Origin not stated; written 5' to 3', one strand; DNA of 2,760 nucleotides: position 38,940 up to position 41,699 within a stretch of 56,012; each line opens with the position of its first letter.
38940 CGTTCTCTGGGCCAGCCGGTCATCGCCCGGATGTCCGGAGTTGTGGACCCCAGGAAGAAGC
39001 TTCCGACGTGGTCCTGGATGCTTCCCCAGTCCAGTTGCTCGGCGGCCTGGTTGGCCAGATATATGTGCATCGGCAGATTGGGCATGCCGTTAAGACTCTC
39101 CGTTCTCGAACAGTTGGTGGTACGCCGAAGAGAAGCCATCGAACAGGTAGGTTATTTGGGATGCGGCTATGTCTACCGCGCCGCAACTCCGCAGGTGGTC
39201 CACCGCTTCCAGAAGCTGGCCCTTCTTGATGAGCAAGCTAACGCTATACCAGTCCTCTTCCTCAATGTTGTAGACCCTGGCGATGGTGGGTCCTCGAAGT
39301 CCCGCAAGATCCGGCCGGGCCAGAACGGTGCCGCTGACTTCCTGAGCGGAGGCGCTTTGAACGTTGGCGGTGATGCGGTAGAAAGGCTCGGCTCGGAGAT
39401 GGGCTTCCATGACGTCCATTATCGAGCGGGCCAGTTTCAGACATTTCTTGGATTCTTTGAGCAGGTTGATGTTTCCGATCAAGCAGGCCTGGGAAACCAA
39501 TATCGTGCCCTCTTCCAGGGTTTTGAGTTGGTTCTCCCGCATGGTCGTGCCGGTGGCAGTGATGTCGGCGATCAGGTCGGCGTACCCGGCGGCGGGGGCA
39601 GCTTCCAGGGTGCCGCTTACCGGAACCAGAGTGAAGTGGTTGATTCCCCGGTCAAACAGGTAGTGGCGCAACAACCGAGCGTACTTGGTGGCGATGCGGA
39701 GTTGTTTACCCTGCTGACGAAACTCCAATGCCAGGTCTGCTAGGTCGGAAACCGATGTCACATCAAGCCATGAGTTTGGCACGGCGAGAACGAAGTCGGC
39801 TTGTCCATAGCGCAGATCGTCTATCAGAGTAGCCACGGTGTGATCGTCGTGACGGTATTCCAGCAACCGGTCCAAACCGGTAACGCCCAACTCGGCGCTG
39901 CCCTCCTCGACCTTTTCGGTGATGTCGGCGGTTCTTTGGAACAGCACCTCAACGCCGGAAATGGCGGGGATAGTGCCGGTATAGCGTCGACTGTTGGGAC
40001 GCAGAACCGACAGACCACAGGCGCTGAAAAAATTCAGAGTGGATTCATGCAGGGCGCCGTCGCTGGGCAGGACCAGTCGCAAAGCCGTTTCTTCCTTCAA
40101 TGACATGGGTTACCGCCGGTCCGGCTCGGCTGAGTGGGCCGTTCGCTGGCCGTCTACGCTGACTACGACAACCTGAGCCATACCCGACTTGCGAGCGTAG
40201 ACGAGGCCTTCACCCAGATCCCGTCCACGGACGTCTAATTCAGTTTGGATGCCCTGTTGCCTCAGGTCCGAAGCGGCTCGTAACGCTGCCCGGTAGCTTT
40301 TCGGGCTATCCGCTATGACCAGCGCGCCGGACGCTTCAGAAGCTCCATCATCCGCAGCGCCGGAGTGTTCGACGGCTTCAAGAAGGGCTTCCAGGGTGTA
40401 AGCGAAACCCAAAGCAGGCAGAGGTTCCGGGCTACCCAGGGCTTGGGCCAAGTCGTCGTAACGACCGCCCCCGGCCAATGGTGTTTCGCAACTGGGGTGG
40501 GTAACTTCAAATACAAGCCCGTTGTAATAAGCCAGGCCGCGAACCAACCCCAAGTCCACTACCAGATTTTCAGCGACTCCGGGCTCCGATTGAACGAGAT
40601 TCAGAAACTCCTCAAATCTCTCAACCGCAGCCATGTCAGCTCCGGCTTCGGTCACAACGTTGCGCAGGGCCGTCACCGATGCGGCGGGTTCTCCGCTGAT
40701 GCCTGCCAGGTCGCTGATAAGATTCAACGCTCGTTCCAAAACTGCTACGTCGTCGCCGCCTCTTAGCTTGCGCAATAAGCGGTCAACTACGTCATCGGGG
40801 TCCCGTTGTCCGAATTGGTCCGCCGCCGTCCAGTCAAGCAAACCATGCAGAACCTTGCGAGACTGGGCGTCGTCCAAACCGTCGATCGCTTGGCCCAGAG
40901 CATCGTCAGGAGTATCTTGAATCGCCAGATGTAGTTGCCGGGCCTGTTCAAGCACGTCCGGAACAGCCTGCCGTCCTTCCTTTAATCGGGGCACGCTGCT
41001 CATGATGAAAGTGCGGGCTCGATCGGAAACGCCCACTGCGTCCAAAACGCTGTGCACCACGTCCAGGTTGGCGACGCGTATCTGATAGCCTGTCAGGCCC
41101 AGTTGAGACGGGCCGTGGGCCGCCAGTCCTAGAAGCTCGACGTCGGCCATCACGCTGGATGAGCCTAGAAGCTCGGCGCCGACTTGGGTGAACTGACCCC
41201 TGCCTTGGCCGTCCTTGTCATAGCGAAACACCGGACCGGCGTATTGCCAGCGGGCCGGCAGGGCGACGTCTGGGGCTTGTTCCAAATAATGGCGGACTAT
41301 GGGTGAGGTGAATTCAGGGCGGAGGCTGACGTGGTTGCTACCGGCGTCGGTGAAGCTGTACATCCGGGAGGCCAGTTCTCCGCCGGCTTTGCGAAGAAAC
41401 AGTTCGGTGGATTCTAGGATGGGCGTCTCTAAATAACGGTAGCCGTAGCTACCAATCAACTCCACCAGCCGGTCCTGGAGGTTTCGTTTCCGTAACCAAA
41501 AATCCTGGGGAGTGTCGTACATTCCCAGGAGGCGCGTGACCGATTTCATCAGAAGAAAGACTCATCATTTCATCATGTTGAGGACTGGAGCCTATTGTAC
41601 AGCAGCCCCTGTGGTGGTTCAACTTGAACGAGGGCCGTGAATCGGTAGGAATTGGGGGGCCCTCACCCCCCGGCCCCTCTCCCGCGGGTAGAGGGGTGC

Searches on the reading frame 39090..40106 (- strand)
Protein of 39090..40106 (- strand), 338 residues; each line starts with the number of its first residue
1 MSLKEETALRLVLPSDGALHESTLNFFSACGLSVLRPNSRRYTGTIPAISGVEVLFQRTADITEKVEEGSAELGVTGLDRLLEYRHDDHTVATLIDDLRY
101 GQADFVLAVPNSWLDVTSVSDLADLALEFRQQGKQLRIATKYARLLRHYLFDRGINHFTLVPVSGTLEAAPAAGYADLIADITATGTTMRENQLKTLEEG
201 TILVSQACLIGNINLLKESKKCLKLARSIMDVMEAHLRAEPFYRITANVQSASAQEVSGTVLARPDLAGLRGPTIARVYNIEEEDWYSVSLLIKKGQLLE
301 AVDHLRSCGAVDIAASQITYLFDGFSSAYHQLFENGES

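Call 3: search_protein_families(library=pfam, proteins=[window:39090-40106:-], max_evalue=0.01)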
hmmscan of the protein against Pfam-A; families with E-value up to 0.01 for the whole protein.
window:39090-40106:- (338 aa): 2 families
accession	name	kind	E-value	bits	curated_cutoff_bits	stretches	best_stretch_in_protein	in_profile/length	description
PF01634.23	HisG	-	7.6e-38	130.4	25.5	1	58-229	1-156/158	ATP phosphoribosyltransferase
PF08029.16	HisG_C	-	2.3e-11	44.1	23.5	1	244-319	6-72/73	HisG, C-terminal domain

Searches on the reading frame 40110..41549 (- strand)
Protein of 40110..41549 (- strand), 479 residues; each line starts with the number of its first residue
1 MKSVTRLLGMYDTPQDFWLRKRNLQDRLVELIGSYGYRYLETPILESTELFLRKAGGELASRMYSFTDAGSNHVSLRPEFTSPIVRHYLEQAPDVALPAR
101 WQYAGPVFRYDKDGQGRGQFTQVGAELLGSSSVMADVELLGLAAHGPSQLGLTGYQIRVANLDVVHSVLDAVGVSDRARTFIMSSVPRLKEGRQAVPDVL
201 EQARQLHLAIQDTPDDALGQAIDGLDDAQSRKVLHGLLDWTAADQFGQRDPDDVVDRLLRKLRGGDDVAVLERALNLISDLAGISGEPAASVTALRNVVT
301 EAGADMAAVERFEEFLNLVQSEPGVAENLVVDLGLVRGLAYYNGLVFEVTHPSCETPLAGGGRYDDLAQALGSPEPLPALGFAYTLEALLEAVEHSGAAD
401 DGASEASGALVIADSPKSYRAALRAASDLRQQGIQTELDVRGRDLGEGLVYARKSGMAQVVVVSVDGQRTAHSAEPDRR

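Call 3: search_protein_families(library=pfam, proteins=[window:40110-41549:-], max_evalue=0.01)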
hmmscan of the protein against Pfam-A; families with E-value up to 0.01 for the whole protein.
window:40110-41549:- (479 aa): 2 families
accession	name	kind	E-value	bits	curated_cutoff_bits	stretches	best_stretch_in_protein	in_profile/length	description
PF13393.11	tRNA-synt_His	-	1.3e-50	172.8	25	2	16-183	8-174/308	Histidyl-tRNA synthetase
PF00587.30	tRNA-synt_2b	-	0.00069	20.2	29.3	1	64-353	1-124/179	tRNA synthetase class II core domain (G, H, P, S and T)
